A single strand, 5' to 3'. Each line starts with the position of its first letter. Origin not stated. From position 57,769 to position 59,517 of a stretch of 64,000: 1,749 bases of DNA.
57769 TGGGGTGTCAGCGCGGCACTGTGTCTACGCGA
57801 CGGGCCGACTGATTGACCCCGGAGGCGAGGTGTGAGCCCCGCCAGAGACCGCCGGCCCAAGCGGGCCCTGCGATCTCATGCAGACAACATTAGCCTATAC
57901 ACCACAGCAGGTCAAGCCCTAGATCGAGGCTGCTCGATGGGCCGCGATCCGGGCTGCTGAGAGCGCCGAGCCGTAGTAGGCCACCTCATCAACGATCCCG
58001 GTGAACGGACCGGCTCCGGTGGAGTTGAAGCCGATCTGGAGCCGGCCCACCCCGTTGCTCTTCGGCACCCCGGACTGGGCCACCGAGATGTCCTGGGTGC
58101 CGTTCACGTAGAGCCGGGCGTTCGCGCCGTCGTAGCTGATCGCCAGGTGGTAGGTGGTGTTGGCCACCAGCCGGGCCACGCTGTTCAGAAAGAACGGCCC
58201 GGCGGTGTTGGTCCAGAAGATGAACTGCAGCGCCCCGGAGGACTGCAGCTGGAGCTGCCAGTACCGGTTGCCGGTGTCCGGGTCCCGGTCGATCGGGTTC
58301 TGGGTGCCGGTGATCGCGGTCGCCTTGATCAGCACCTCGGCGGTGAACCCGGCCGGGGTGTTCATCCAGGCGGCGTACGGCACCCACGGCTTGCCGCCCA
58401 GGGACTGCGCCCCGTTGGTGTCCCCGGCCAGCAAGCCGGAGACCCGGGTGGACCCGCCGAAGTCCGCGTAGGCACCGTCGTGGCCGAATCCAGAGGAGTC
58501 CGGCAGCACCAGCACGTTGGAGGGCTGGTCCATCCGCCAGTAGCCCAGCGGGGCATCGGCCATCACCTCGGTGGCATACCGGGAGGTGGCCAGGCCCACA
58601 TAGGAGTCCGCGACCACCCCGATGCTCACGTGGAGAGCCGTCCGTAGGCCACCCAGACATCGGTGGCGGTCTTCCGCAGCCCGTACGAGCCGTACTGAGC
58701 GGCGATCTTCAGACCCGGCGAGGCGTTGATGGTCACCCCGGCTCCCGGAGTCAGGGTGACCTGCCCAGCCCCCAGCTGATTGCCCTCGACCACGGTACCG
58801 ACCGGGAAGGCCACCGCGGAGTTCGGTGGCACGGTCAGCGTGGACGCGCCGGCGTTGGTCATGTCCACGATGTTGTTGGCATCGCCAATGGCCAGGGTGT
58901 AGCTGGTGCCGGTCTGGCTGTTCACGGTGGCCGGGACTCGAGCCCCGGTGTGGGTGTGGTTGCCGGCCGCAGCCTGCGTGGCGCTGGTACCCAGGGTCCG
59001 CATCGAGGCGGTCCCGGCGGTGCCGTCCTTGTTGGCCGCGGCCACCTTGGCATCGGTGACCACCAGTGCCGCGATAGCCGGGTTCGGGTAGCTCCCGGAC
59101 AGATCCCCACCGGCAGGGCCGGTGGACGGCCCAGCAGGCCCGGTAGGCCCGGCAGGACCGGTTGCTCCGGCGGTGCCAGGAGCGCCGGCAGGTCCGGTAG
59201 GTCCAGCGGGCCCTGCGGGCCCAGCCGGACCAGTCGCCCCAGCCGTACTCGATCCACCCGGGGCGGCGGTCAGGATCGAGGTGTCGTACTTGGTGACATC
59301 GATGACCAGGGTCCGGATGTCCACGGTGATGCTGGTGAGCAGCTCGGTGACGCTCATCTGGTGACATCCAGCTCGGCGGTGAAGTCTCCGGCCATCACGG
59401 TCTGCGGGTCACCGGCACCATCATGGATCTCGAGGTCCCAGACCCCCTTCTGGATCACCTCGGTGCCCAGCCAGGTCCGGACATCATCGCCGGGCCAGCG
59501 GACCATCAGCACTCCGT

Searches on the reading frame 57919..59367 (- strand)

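Call 15: search_protein_families(library=phrogs, proteins=[window:57919-59367:-], max_evalue=0.001)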
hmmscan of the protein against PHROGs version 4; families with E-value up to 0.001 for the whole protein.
window:57919-59367:- (482 aa): 6 families
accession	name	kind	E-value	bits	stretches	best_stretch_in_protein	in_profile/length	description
phrog_8510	-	head and packaging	3.4e-09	36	1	337-474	752-893/1348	virion structural protein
phrog_38322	-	unknown function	7.5e-09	36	1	335-462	351-483/506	-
phrog_3545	-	unknown function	2.9e-08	33.3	1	340-477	819-972/1115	-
phrog_11584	-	unknown function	8.2e-07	29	1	264-478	3-208/578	-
phrog_18802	-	head and packaging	1.1e-06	26.4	1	340-463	869-986/3007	virion structural protein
phrog_701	-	head and packaging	8.7e-05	19.3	1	339-464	4085-4205/6136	virion structural protein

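Call 18: search_protein_families(library=pfam, proteins=[window:57919-59367:-], max_evalue=0.01)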
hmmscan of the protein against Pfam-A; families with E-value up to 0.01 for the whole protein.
window:57919-59367:- (482 aa): 1 family
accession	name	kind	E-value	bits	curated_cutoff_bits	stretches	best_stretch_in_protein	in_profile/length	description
PF13385.13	Laminin_G_3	-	4e-25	89.2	27.6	1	337-475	15-151/151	Concanavalin A-like lectin/glucanases superfamily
